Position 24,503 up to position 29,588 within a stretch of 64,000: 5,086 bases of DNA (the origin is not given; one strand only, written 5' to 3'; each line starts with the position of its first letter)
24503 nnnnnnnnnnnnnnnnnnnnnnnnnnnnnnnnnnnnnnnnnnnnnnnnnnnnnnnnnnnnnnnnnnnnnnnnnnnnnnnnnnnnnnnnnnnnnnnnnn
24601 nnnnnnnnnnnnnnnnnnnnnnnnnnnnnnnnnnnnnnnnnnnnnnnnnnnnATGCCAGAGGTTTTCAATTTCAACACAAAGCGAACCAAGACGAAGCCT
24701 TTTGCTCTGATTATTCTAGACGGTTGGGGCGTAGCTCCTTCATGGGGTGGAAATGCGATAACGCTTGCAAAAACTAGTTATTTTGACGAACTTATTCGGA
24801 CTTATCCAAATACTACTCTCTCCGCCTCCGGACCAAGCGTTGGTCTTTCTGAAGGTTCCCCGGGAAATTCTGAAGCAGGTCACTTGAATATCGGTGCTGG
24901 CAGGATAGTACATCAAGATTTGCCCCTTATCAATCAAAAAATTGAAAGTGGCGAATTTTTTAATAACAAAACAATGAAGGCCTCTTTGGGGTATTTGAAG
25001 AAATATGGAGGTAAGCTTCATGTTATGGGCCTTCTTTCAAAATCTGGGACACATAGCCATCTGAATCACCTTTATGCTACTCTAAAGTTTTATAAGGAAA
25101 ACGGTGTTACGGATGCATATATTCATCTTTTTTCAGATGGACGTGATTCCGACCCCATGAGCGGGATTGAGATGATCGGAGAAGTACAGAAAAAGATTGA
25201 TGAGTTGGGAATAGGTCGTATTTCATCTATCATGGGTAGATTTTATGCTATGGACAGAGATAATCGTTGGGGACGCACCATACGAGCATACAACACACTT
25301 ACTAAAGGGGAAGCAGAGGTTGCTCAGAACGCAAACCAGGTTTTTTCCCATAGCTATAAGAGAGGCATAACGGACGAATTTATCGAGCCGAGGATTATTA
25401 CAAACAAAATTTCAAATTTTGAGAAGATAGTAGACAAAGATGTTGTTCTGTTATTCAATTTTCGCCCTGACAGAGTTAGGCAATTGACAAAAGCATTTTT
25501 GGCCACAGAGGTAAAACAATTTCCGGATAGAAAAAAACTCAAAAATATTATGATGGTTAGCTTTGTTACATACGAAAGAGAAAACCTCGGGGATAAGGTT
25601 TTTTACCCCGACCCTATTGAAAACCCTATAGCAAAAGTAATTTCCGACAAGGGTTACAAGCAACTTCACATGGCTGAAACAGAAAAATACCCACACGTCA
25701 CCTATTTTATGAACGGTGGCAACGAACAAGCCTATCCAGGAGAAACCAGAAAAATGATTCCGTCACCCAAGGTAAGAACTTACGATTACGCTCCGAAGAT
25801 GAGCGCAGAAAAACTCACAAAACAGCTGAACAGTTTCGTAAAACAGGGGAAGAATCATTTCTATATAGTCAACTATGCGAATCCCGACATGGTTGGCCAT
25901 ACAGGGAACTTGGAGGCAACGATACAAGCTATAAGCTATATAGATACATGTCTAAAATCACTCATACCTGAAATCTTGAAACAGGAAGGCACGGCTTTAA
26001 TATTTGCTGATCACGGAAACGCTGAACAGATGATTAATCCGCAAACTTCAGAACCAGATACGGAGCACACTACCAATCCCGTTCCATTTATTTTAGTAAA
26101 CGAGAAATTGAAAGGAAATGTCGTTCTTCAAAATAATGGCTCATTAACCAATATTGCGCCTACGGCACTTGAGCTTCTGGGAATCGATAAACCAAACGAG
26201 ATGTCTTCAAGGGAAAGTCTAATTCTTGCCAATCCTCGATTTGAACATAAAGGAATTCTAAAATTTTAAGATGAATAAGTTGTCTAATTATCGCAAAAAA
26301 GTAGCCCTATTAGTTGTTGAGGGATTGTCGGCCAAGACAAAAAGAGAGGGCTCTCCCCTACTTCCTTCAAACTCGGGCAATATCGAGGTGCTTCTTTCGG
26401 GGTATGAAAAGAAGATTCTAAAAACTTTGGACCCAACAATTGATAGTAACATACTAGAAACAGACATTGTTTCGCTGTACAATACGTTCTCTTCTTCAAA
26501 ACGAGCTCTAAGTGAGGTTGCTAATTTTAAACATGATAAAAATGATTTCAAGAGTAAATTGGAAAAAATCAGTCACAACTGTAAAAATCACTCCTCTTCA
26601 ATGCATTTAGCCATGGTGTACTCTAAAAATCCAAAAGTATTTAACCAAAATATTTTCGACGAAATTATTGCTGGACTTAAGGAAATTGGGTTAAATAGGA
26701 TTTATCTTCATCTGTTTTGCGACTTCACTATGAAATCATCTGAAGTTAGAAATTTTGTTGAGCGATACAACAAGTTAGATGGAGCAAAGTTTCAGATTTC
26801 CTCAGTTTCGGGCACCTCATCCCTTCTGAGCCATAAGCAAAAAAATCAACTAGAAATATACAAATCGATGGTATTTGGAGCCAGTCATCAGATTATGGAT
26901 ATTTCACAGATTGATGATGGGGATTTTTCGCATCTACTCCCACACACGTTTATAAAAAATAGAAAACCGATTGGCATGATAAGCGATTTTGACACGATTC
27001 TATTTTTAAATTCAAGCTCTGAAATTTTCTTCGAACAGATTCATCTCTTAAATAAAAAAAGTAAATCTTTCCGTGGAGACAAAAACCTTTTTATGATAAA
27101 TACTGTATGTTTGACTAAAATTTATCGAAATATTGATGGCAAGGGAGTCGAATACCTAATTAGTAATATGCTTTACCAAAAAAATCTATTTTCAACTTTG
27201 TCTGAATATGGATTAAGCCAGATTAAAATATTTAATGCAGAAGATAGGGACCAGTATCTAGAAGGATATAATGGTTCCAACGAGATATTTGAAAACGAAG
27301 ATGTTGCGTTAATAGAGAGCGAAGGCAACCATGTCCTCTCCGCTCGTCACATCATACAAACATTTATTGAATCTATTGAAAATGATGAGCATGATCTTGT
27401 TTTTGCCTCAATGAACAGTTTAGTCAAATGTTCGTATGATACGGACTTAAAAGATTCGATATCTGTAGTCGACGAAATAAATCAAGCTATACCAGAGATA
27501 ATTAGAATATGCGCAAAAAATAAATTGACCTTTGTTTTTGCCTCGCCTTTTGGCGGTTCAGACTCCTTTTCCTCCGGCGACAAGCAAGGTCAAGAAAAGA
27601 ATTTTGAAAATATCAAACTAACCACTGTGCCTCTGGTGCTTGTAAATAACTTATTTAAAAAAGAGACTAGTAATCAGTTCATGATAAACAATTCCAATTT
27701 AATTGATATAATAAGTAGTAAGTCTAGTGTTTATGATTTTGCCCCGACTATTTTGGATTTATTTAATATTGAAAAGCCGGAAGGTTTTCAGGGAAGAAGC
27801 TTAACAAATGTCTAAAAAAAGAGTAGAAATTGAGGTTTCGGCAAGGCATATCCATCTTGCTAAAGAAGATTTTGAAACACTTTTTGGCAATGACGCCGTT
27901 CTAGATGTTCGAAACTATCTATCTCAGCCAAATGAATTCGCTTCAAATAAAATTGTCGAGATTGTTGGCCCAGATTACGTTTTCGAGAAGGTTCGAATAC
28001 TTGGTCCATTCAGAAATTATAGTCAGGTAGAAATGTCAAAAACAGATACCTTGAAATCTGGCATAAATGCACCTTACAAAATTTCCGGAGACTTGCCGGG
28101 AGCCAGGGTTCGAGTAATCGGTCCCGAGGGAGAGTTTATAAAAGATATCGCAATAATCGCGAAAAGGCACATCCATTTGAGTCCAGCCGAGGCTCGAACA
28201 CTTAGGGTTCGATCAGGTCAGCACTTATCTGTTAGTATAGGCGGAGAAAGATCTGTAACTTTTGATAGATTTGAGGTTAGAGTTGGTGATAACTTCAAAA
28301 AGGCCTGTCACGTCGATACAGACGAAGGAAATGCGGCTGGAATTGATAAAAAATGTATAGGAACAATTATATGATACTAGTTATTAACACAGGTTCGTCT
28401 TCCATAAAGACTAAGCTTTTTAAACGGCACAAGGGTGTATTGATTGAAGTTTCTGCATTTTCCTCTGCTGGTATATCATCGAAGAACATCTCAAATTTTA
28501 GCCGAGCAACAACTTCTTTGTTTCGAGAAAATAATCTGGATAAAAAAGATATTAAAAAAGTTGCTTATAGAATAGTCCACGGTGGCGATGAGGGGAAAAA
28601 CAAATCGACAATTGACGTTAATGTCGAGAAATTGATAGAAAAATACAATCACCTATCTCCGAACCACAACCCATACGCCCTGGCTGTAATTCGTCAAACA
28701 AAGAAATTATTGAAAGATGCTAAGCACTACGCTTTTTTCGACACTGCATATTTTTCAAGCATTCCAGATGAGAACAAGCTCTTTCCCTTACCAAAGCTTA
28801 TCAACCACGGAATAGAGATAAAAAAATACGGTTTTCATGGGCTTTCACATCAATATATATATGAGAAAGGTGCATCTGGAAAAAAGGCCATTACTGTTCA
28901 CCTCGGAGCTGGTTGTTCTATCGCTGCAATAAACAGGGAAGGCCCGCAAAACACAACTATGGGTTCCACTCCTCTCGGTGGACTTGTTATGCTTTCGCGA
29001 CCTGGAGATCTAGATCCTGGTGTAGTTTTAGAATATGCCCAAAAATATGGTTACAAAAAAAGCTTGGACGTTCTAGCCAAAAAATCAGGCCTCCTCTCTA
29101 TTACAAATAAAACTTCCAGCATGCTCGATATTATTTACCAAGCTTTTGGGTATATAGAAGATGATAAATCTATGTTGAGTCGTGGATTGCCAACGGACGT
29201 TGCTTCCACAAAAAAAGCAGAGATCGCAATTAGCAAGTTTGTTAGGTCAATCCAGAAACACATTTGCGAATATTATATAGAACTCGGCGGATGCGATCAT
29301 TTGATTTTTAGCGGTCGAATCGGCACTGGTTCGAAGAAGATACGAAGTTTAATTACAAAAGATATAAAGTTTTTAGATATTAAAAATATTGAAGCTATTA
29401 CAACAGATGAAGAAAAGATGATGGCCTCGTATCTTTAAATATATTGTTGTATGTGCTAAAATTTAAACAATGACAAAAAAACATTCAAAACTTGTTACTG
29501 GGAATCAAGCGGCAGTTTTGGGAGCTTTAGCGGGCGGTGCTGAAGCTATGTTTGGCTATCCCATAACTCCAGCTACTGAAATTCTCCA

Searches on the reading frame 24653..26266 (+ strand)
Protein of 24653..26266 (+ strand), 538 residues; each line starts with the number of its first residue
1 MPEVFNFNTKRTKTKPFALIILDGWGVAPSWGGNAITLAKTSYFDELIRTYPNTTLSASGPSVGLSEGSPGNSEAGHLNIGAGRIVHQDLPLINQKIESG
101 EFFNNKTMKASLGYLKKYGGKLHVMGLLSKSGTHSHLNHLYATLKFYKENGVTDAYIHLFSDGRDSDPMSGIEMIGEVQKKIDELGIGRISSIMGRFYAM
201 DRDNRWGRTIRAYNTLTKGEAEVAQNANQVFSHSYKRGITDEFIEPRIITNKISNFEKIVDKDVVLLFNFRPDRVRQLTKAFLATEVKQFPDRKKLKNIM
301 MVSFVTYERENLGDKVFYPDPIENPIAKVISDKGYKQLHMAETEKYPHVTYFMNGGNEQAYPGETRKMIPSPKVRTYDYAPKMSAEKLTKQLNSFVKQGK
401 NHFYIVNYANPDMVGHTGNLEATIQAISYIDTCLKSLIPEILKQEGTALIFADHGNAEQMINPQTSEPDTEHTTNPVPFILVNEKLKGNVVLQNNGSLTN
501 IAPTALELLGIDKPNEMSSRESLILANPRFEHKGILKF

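Call 12: find_encoding_contigs(protein=window:24653-26266:+, flank=3000, max_places=10)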
Protein window:24653-26266:+ (538 aa): no gene with exactly this product is on record in the collection.

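Call 14: find_related_loci(query=window:24653-26266:+, collection=genome_contigs, flank=6000)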
Query window:24653-26266:+ (538 aa) in genome_contigs; peptide patterns used: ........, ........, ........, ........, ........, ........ (x = any residue, [..] = any of these).
600 stretches matched a pattern (row limit reached: there are more); 590 encode a relative of the query (tblastn E <= 1e-3); the best 80 are kept; 80 distinct loci.
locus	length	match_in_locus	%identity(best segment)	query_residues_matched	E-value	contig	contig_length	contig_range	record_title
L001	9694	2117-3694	53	5-527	0e+0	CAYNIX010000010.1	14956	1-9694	MAG TPA_asm: uncultured Candidatus Saccharibacteria bacterium isolate binchicken_co22_215 genome assembly, contig: NODE_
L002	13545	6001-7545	48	6-520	3e-160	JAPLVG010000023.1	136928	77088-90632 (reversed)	MAG: Candidatus Berkelbacteria bacterium isolate LacPavin_0419_WC70L_MAG_40_9 LacPavin_0419_WC70L_scaffold_126041, whole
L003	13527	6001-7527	47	12-521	9e-158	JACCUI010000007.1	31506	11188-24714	MAG: Pyrinomonadaceae bacterium isolate MGR_bin96 SD2897-2912_k127_4171639, whole genome shotgun sequence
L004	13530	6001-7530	48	14-523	1e-157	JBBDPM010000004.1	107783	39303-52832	MAG: Candidatus Woykebacteria bacterium isolate LejiaB_42_22 Lejia_B_243_length_107783_cov_12, whole genome shotgun sequ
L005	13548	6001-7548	46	5-521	2e-157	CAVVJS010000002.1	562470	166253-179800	MAG: Pyrinomonadaceae bacterium isolate MFD09212.bin.1.138 genome assembly, contig: contig_17525, whole genome shotgun s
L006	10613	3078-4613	47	9-521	2e-156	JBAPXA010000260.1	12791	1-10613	MAG: Pyrinomonadaceae bacterium isolate MFD00507_ilm_asm_bin12 k127_469614, whole genome shotgun sequence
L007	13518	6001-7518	46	15-521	5e-156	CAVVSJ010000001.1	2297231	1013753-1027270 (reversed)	MAG: uncultured Acidobacteriota bacterium isolate MFD02840.bin.1.264 genome assembly, contig: contig_11230, whole genome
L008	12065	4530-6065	47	9-521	1e-154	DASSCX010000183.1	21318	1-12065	MAG TPA_asm: Pyrinomonadaceae bacterium isolate SMAG_U933 k141_1654696, whole genome shotgun sequence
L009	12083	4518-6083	46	13-529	7e-154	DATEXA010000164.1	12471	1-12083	MAG TPA_asm: Pyrinomonadaceae bacterium isolate SMAG_U8407 k141_7393, whole genome shotgun sequence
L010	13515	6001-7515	47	16-521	3e-153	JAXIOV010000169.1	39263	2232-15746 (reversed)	MAG: Pyrinomonadaceae bacterium isolate Fractures_MAG_02 c_000000068879, whole genome shotgun sequence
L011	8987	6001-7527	47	10-524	5e-152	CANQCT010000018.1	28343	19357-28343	MAG: uncultured Clostridia bacterium isolate Lapin-005__bin59 genome assembly, contig: Lapin-005__NODE_2147_length_28343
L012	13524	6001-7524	47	13-524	1e-151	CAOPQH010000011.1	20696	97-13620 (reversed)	MAG TPA_asm: uncultured Clostridia bacterium isolate MGBC125722 genome assembly, contig: MGBC125722.11, whole genome sho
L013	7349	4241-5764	46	13-521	3e-151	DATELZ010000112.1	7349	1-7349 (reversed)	MAG TPA_asm: Pyrinomonadaceae bacterium isolate SMAG_U8929 k141_483376, whole genome shotgun sequence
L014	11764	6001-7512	47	15-524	4e-151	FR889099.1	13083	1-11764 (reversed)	Clostridium sp. CAG:508 genomic scaffold, scf63, whole genome shotgun sequence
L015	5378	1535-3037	48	19-524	2e-152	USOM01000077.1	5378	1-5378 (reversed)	uncultured Clostridium sp. isolate UMGS1925 genome assembly, contig: NODE_4477_length_5378_cov_7.590644, whole genome sh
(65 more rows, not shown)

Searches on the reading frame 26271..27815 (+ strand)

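Call 13: search_protein_families(library=pfam, proteins=[window:26271-27815:+])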
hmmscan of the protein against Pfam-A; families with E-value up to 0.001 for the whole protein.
window:26271-27815:+ (514 aa): 2 families
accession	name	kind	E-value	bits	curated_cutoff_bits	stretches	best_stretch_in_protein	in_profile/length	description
PF01676.23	Metalloenzyme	-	1.5e-08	34.9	24.3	1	10-422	2-195/252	Metalloenzyme superfamily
PF06415.18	iPGM_N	-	0.00038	20.4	27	1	94-282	13-213/217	BPG-independent PGAM N-terminus (iPGM_N)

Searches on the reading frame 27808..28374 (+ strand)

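Call 13: search_protein_families(library=pfam, proteins=[window:27808-28374:+])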
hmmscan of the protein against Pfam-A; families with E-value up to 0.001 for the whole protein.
window:27808-28374:+ (188 aa): 1 family
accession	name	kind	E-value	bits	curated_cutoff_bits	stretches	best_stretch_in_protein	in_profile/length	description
PF06130.18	PTAC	-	5.3e-58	196.1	25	1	8-179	2-175/176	Phosphate propanoyltransferase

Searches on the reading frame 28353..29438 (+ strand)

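Call 13: search_protein_families(library=pfam, proteins=[window:28353-29438:+])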
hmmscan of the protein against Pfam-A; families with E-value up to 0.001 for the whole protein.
window:28353-29438:+ (361 aa): 1 family
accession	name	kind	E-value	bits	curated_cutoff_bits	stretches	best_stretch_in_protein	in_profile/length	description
PF00871.23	Acetate_kinase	-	1.3e-60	205.6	22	1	8-344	2-353/392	Acetokinase family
